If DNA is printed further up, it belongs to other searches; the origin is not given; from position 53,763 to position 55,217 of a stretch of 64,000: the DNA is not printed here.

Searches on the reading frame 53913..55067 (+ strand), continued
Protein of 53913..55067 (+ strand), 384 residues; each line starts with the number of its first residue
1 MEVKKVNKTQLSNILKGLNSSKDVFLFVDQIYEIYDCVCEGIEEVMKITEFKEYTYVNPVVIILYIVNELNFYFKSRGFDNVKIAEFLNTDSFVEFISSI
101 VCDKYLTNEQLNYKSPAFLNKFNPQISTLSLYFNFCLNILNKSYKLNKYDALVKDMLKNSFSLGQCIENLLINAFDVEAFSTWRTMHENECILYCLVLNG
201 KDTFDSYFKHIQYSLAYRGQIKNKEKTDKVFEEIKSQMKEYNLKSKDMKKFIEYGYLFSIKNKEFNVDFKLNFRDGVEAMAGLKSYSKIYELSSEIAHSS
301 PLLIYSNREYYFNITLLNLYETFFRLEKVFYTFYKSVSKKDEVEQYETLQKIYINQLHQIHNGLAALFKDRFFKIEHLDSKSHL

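Call 37: find_encoding_contigs(protein=P0018, flank=7000, max_places=1)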
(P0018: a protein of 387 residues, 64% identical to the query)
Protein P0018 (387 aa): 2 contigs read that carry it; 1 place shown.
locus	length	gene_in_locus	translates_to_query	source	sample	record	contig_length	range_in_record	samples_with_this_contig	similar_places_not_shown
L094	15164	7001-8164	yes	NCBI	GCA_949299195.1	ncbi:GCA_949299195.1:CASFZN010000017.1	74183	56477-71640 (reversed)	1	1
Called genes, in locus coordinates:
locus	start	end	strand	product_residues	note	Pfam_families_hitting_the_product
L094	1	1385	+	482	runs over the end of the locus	PF00070:Pyr_redox (faint), PF01266:DAO, PF07992:Pyr_redox_2 (faint), PF04324:Fer2_BFD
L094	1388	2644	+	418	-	PF00070:Pyr_redox (faint), PF07992:Pyr_redox_2, PF12831:FAD_oxidored (weak), PF13450:NAD_binding_8 (faint), PF13738:Pyr_redox_3 (faint)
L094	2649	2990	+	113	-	PF07892:DUF1667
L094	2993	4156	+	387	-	PF11187:Mbeg1-like, PF26363:Phospholipase-like (weak)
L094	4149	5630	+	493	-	PF00370:FGGY_N, PF02782:FGGY_C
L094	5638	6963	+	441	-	-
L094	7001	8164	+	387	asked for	PF18928:DUF5677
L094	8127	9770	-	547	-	PF00485:PRK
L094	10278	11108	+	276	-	PF00119:ATP-synt_A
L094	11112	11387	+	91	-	PF00137:ATP-synt_C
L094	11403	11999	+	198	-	PF00430:ATP-synt_B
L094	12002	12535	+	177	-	PF00213:OSCP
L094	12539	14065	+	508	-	PF02874:ATP-synt_ab_N, PF00006:ATP-synt_ab, PF00306:ATP-synt_ab_C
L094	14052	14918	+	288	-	PF00231:ATP-synt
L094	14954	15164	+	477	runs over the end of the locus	PF02874:ATP-synt_ab_N, PF00006:ATP-synt_ab, PF22919:ATP-synt_VA_C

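Call 38: find_encoding_contigs(protein=P0011, flank=7000, max_places=1)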
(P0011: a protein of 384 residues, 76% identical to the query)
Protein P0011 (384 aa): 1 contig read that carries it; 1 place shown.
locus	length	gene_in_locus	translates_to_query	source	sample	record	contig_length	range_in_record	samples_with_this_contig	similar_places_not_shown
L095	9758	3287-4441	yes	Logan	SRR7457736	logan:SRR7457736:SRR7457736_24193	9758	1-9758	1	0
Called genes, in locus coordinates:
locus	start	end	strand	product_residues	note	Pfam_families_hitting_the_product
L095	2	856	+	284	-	?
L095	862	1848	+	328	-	-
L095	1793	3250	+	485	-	-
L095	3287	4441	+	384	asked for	PF18928:DUF5677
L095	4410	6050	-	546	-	PF00485:PRK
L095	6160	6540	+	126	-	-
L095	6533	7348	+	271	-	PF00119:ATP-synt_A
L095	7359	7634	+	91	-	PF00137:ATP-synt_C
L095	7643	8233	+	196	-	PF00430:ATP-synt_B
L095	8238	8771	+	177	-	PF00213:OSCP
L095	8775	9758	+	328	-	?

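Call 58: predict_structure(alignment_id=A1)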
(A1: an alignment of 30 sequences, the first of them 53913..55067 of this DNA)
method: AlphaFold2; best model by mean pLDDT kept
length: 384 residues; sequences in the alignment: 30
mean_pLDDT: 85.0   pTM: 0.66
mean pLDDT of the five models: 85.0, 85.1, 84.4, 84.3, 84.1
residues with pLDDT >= 90: 196; 70-90: 130; 50-70: 49; < 50: 9
segments of 3 or more residues with pLDDT < 50: 379-384
pLDDT, mean of each block of 10 residues (from residue 1): 80 87 88 93 76 66 87 85 90 89 73 55 75 89 94 98 94 84 92 96 97 94 93 95 93 96 93 91 80 57 68 90 96 94 88 86 88 60 38
secondary structure, 60 per line:
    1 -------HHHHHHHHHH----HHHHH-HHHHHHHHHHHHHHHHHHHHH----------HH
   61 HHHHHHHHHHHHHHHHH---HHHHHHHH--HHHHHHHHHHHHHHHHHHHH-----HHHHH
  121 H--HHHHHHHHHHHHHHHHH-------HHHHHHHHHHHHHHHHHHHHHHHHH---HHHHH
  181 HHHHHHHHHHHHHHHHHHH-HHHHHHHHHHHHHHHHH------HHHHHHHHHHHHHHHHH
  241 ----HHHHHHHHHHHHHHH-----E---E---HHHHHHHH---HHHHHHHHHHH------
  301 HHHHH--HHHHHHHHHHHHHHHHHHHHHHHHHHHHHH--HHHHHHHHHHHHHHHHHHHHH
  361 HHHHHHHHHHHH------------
elements in order: H8-17 H22-26 H28-48 H59-77 H81-88 H91-110 H116-121 H124-140 H148-172 H176-199 H201-217 H224-240 H245-259 H273-280 H284-294 H301-305 H308-337 H340-372

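Call 61: fold_search(model_id=the predicted structure, library=pdb)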
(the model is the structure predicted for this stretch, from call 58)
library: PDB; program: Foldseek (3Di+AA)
matches with E <= 10: 120; with E <= 0.001: 0
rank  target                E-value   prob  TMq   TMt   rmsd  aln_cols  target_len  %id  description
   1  9y6s_6z               4.3e-01  0.14  0.15  0.02  49.8       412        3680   13  96-nm repeat of the Leishmania tarentolae doublet microtubule (released 2025-12-17)
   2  8j07_k9               6.1e-01  0.09  0.13  0.02  47.4       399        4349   11  96nm repeat of human respiratory doublet microtubule and associated axonemal complexes (released 2023-07-26)
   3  8t4f_A                1.5e+00  0.06  0.11  0.09  23.3       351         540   10  Transporter associated with antigen processing (TAP) bound to the 9-mer peptide RRYQKSTEL (released 2024-06-19)
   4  2ch7_A                1.9e+00  0.03  0.09  0.11  52.1       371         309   11  Crystal structure of the cytoplasmic domain of a bacterial chemoreceptor from Thermotoga maritima (released 2006-04-18)
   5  9e5c_7e               2.2e+00  0.06  0.14  0.02  48.9       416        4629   12  Cryo-EM structure of 96 nm repeat of microtubule doublet from T. brucei flagellum (released 2025-03-12)
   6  7z8i_f                2.2e+00  0.02  0.10  0.07  28.3       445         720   12  The barbed end complex of dynactin bound to BICDR1 and the cytoplasmic dynein tails (A2, B1, B2) (released 2022-08-17)
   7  5ogk_G                2.3e+00  0.04  0.12  0.14  24.8       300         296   15  Crystal structure of a nucleotide sugar transporter with bound nucleotide sugar. (released 2017-11-22)
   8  2v0o_A                2.6e+00  0.08  0.12  0.17  29.8       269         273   12  FCHO2 F-BAR domain (released 2007-06-26)
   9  6nt9_A                2.6e+00  0.06  0.11  0.08  30.2       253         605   14  Cryo-EM structure of the complex between human TBK1 and chicken STING (released 2019-03-06)
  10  4jl9                  2.6e+00  0.06  0.11  0.08  31.5       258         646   15  Crystal structure of mouse TBK1 bound to BX795 (released 2013-06-19)
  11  9ocg_A                2.6e+00  0.03  0.10  0.08  21.2       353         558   11  Transporter associated with antigen processing (TAP) bound to the viral protein BNLF2a in the inward-facing state (released 2025-09-10)
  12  8t46_A                2.6e+00  0.03  0.11  0.09  23.4       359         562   11  Transporter associated with antigen processing (TAP) in the apo state (released 2024-06-12)
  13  5h3d_A                2.7e+00  0.08  0.13  0.14  31.8       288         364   13  Helical structure of membrane tubules decorated by ACAP1 (BARPH doamin) protein by cryo-electron microscopy and MD sim (released 2019-01-16)
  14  2ch7_B                2.7e+00  0.02  0.09  0.11  50.9       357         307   11  Crystal structure of the cytoplasmic domain of a bacterial chemoreceptor from Thermotoga maritima (released 2006-04-18)
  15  8t4h_A                3.1e+00  0.04  0.11  0.09  21.9       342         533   10  Transporter associated with antigen processing (TAP) bound to the 8-mer peptide RRYQSTEL (released 2024-06-19)
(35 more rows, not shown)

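Call 70: search_protein_families(library=ncbifam, proteins=[L011:925-3327:+, L011:3314-6373:+, L011:6370-7023:+, window:53913-55067:+], max_evalue=0.01)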
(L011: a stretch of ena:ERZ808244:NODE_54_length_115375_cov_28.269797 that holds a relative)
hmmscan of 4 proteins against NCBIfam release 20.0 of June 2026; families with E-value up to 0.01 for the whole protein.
L011:925-3327:+ (800 aa): 3 families
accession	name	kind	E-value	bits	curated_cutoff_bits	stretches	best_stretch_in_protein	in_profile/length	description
TIGR02773.1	addB_Gpos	equivalog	5.5e-11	40.8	903.7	1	574-782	931-1140/1159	helicase-exonuclease AddAB subunit AddB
TIGR00372.1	cas4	equivalog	6.4e-08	32.6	65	0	460-522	2-64/180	CRISPR-associated protein Cas4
TIGR02786.1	addB_alphas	equivalog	0.0071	14.5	486.5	1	451-629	744-929/1024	double-strand break repair protein AddB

L011:3314-6373:+ (1019 aa): 14 families
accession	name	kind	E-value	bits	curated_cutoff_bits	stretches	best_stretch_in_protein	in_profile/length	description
TIGR02785.1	addA_Gpos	equivalog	1.4e-101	341.2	707.65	1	3-817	2-893/1234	helicase-exonuclease AddAB subunit AddA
TIGR00609.1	recB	equivalog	1.8e-44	152.3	696.05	1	13-888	8-908/1175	exodeoxyribonuclease V subunit beta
TIGR02784.1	addA_alphas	equivalog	1.9e-42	145.7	860.75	2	303-860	340-928/1138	double-strand break repair helicase AddA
NF010485.0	PRK13909.1-2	equivalog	2e-34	119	650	2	85-1015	98-903/909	RecB-like helicase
TIGR01074.1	rep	equivalog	1.5e-33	116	951.45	3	320-432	176-287/668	DNA helicase Rep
TIGR01075.1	uvrD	equivalog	1.5e-28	99.5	1144.45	2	325-434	183-291/715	DNA helicase II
NF008172.0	PRK10919.1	equivalog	3.1e-28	98.4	1168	2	316-429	173-285/673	DNA helicase Rep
NF008743.0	PRK11773.1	equivalog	7.9e-28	97.2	965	2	325-434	188-296/720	DNA helicase II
TIGR01073.1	pcrA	equivalog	7.9e-28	97.2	911.2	2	320-552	179-374/725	DNA helicase PcrA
NF008276.0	PRK11054.1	equivalog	7e-24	84.3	543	2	6-75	200-271/684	DNA helicase IV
NF010487.0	PRK13909.1-4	equivalog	7.4e-21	74.1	759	3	18-71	8-61/924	RecB-like helicase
NF008128.0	PRK10876.1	equivalog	2.3e-20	71.9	1697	2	309-437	334-463/1181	exodeoxyribonuclease V subunit beta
NF010486.0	PRK13909.1-3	equivalog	1.8e-07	29.6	1109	1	17-73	8-64/921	RecB-like helicase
TIGR02782.1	TrbB_P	equivalog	0.00077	18.8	304.55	1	6-52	128-173/303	P-type conjugative transfer ATPase TrbB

L011:6370-7023:+ (217 aa): 0 families

window:53913-55067:+ (384 aa): 0 families

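Call 71: search_protein_families(library=pfam, proteins=[L010:4588-5565:+, L095:862-1848:+, L047:6304-7302:+, L047:7238-8881:+, L095:1793-3250:+, L010:5568-6977:+, L093:5084-5938:+, L093:5940-6983:+, L094:5638-6963:+, L011:6370-7023:+], max_evalue=1)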
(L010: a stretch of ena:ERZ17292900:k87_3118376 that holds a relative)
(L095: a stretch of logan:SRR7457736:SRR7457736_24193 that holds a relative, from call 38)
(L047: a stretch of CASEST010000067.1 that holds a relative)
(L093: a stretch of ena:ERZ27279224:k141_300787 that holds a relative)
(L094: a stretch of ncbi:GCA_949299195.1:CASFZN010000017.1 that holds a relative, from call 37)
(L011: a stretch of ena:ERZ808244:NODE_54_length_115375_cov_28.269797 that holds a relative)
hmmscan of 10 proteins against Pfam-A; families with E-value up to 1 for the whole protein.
L010:4588-5565:+ (325 aa): 1 family
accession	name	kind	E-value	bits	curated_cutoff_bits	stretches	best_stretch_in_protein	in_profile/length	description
PF10042.14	DUF2278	-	0.099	13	25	1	216-278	48-111/206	Uncharacterized conserved protein (DUF2278)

L095:862-1848:+ (328 aa): 2 families
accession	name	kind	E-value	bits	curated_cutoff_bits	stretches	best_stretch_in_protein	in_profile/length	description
PF12364.13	DUF3648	-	0.25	12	20.6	1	275-321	56-102/141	Protein of unknown function (DUF3648)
PF00647.24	EF1G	-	0.63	10.4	23.3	1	87-134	36-83/107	Elongation factor 1 gamma, conserved domain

L047:6304-7302:+ (332 aa): 0 families

L047:7238-8881:+ (547 aa): 0 families

L095:1793-3250:+ (485 aa): 0 families

L010:5568-6977:+ (469 aa): 0 families

L093:5084-5938:+ (284 aa): 0 families

L093:5940-6983:+ (347 aa): 3 families
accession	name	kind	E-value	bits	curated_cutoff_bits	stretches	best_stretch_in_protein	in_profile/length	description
PF00900.26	Ribosomal_S4e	-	0.0027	17.9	25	1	102-133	18-49/75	Ribosomal family S4e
PF16614.10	RhoGEF67_u2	-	0.057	14.2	26.8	1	197-237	32-72/99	Unstructured region two on RhoGEF 6 and 7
PF16764.11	Sharpin_PH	-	0.15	12.3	27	1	293-340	51-98/121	Sharpin PH domain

L094:5638-6963:+ (441 aa): 0 families

L011:6370-7023:+ (217 aa): 1 family
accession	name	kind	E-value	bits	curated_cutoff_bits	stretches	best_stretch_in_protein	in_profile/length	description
PF22697.2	SOS1_NGEF_PH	-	0.078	13.7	27.7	1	59-110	31-77/106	SOS1/NGEF-like PH domain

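Call 79: find_related_loci(query=A1, collection=metagenome_contigs, flank=8000)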
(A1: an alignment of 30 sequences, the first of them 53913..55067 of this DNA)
Query A1 (384 aa) in metagenome_contigs; peptide patterns used: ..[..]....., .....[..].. (x = any residue, [..] = any of these).
213 stretches matched a pattern; 124 encode a relative of the query (tblastn E <= 1e-3); the best 80 are kept; 80 distinct loci.
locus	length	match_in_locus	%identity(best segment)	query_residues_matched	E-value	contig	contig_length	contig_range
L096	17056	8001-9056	54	14-369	7e-122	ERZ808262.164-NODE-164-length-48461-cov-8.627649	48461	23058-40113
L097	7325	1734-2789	54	14-369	6e-122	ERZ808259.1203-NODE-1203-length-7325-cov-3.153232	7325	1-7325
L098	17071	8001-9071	53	1-361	7e-119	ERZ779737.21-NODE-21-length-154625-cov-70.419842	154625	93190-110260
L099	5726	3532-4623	51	1-366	4e-119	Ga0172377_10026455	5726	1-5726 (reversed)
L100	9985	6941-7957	55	31-371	9e-118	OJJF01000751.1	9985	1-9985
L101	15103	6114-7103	54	29-361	3e-117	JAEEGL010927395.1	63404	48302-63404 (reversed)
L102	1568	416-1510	52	1-370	1e-126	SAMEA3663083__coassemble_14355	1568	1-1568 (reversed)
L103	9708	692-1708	54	31-371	5e-117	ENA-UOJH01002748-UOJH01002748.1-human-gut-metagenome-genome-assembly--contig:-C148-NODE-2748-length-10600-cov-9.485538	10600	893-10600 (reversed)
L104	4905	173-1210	54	29-377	2e-117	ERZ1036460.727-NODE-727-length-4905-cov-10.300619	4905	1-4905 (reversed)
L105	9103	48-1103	53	5-361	1e-116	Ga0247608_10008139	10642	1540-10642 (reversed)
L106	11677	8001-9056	53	5-361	1e-116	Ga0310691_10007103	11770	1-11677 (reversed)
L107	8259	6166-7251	52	1-368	3e-115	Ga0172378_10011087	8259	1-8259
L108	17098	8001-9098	52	1-376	2e-113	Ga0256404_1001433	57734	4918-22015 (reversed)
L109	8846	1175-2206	51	28-377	2e-112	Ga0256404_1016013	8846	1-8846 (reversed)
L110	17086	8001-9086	52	1-368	9e-113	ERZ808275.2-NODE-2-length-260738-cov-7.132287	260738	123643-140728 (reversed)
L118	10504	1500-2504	47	26-362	2e-102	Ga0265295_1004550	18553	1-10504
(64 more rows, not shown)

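Call 88: search_protein_families(library=phrogs, proteins=[window:53913-55067:+], max_evalue=0.01)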
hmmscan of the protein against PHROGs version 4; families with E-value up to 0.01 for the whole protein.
window:53913-55067:+ (384 aa): 0 families

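Call 92: search_solved_structures(query=A1, max_evalue=1)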
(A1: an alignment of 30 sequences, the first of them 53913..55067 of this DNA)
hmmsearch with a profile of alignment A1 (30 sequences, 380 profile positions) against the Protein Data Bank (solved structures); distinct sequences matched with E-value up to 1: 7.
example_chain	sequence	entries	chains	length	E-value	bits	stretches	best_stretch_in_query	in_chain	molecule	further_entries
9ojz_J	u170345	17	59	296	0.0098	18.1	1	276-315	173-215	Alpha-soluble NSF attachment protein | Alpha-soluble NSF attachment protein isoform X2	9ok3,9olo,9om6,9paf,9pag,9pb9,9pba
3j96_G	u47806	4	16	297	0.0099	18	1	276-315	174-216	Alpha-soluble NSF attachment protein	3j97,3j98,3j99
6mdm_K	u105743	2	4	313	0.011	17.9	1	276-315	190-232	Alpha-soluble NSF attachment protein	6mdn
6ip1_E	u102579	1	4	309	0.022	16.9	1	276-351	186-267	Alpha-soluble NSF attachment protein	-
9pcx_I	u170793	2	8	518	0.049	15.8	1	276-315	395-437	Synaptosomal-associated protein 25,Synaptosomal-associated protein 25, Alpha-soluble NSF a | Synaptosomal-associated protein 25,Synaptosomal-associated protein 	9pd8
1wmx_A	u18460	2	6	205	0.09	14.9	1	241-279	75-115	COG3291: FOG: PKD repeat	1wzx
2c24_A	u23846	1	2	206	0.091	14.9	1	241-279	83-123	ENDOGLUCANASE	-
